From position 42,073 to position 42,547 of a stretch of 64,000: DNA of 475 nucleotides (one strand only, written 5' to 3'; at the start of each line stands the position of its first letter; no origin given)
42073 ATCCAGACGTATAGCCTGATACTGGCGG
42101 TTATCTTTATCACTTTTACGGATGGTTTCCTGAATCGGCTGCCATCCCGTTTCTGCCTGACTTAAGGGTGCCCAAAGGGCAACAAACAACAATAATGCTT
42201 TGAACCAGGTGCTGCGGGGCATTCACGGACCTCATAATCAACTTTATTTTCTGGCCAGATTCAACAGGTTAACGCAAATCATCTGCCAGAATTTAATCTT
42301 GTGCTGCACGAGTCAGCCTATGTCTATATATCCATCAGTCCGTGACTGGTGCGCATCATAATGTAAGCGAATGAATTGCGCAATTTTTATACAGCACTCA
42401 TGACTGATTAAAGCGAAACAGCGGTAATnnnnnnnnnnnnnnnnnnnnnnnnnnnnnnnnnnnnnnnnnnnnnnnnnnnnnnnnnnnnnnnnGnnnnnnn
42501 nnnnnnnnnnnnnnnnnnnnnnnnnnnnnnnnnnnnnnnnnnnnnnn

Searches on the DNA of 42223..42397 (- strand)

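Call 47: search_dna_similar(query=window:42223-42397:-, collection=ecoli_genomes, mode=near, max_rows=10, rows=spread)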
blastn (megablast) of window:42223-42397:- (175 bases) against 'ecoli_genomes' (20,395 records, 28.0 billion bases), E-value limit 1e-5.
Records with a match: 5425; places in all: 5425; records where one place covers at least 80% of the query: 5425.
Genomes with a match: 5425 of 5426; with a place that covers at least 80% of the query: 5425. Places per genome that has any: lowest 1, median 1, highest 1. On chromosomes: 5424 places; on plasmids: 1.
Best place of each record, by identity: >=99% 868; 95-99% 2839; 90-95% 1718.
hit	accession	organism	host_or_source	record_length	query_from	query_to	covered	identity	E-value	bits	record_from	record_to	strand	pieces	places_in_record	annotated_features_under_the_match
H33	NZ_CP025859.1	Escherichia coli strain 504239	Homo sapiens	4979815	1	175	100%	100.0%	1e-85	324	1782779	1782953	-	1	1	none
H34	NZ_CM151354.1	Escherichia coli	Homo sapiens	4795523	1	175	100%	100.0%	1e-85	324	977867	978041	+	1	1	none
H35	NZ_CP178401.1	Escherichia coli strain N1286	Homo sapiens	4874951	1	175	100%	97.7%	5e-79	302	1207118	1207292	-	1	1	none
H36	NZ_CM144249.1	Escherichia coli strain CB209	Homo sapiens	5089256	1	175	100%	96.6%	1e-75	291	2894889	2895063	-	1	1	none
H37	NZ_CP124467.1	Escherichia coli strain AVS0747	wastewater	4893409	1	175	100%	95.4%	2e-72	279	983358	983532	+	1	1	none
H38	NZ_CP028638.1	Escherichia coli strain 133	cattle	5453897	3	175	99%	96.5%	1e-74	287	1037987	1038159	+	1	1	none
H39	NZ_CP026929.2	Escherichia coli strain CFS3246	Bos taurus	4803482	1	175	100%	94.9%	1e-70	274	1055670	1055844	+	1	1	none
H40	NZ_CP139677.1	Escherichia coli strain TP6-1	Homo sapiens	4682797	1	175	100%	94.9%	1e-70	274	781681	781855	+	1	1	none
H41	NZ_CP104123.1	Escherichia coli strain USDA-ARS-USMARC-49610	Bos taurus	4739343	1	175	100%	94.3%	5e-69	268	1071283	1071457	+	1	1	none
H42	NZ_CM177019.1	Escherichia coli strain RMDEC465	Homo sapiens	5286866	1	175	100%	92.0%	2e-62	246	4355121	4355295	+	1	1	none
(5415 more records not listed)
